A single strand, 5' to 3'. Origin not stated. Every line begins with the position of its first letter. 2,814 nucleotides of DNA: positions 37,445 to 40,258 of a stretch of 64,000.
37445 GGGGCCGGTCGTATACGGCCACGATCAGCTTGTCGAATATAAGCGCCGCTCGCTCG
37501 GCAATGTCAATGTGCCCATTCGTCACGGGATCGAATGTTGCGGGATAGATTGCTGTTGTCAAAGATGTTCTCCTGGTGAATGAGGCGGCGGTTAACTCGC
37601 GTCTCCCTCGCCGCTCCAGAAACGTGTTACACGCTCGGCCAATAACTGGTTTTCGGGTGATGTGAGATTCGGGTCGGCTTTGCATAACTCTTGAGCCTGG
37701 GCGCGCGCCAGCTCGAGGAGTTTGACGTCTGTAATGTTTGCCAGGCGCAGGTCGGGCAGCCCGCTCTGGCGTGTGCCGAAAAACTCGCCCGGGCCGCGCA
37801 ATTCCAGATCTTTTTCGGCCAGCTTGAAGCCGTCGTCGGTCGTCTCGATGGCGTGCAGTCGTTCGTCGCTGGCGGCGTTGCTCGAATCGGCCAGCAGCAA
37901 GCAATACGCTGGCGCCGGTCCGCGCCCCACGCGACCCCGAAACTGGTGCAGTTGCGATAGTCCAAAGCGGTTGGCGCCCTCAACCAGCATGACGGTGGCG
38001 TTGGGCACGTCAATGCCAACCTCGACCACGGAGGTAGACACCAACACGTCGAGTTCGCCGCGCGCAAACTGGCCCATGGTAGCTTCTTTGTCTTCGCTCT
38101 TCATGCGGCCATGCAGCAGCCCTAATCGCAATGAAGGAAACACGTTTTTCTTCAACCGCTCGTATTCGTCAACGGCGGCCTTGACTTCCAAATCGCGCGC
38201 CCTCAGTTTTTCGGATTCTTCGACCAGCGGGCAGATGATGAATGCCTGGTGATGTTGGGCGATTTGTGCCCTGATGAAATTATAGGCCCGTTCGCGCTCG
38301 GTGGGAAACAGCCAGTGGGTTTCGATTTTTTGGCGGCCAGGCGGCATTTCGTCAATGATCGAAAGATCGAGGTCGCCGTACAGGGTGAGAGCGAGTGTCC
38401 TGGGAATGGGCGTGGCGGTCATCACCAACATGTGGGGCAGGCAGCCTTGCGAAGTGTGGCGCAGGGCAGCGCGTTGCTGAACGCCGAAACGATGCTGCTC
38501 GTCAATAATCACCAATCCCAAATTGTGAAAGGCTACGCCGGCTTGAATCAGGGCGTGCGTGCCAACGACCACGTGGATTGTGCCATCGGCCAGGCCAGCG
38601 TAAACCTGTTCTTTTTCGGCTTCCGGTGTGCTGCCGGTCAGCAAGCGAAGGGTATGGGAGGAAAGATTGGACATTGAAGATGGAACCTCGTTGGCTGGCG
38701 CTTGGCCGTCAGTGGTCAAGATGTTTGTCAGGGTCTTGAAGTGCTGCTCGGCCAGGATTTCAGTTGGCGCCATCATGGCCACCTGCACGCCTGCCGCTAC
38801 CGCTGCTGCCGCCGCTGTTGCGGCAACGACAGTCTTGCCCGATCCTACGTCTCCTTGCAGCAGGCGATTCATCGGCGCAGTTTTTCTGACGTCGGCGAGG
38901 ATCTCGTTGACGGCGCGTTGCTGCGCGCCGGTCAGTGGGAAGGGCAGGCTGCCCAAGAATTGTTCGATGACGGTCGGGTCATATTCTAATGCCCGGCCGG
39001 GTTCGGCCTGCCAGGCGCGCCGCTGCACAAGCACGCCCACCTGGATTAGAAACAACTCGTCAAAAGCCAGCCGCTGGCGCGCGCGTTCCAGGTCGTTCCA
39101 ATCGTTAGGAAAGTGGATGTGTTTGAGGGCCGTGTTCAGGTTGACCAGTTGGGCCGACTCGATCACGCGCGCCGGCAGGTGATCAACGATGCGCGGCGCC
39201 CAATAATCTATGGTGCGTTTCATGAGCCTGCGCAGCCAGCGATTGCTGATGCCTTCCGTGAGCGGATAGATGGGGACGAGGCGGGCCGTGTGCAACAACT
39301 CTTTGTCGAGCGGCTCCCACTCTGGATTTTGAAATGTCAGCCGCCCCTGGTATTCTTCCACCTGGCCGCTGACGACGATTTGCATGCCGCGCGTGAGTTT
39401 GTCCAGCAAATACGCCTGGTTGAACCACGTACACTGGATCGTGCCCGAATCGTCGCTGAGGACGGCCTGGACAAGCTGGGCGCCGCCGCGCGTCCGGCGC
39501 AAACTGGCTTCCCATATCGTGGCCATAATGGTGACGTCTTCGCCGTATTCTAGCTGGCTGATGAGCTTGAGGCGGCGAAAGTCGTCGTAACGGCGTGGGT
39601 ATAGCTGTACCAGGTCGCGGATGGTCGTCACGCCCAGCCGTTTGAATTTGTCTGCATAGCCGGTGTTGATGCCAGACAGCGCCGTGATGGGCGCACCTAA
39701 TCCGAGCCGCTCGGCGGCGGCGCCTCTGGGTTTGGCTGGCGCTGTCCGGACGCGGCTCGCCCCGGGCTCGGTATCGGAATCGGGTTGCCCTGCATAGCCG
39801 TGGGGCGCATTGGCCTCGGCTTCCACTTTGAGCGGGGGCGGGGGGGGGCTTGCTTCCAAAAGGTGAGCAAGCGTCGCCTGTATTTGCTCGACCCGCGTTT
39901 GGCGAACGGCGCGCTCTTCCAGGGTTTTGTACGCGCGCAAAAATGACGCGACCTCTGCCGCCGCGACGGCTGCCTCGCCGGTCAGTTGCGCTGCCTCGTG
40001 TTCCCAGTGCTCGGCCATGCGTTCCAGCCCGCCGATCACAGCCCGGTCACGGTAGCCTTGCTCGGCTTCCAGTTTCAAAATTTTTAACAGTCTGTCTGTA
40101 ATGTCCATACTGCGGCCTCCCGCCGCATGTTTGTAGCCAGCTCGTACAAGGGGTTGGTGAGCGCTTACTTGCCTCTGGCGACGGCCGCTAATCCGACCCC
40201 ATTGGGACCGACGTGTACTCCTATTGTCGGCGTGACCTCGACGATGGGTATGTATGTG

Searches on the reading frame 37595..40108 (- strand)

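Call 67: search_protein_families(library=pfam, proteins=[window:37595-40108:-], max_evalue=0.00001)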
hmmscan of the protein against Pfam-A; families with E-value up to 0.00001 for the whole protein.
window:37595-40108:- (838 aa): 8 families
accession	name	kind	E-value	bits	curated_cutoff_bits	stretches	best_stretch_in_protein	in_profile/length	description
PF17191.10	RecG_wedge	-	1.1e-29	103.5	23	1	155-301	16-160/162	RecG wedge domain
PF00270.35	DEAD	-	1.3e-21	77.5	26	1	395-572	3-164/167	DEAD/DEAH box helicase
PF00271.37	Helicase_C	-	5.5e-20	72.1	23.5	1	616-729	12-108/110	Helicase conserved C-terminal domain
PF19833.4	RecG_dom3_C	-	1.2e-17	64.2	26.8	1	757-828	1-74/87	ATP-dependent DNA helicase RecG, domain 3, C-terminal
PF01336.31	tRNA_anti-codon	-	5.6e-13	49.1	27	1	193-267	2-75/75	OB-fold nucleic acid binding domain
PF04851.21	ResIII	-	2.5e-11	44.2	22.5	1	393-567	5-162/164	Type III restriction enzyme, res subunit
PF22590.2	Cas3-like_C_2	-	8.1e-06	26.5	27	0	641-729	11-103/106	CRISPR-associated nuclease/helicase Cas3, C-terminal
PF13191.12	AAA_16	-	9.1e-06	26.7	32.6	0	395-511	7-114/167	AAA ATPase domain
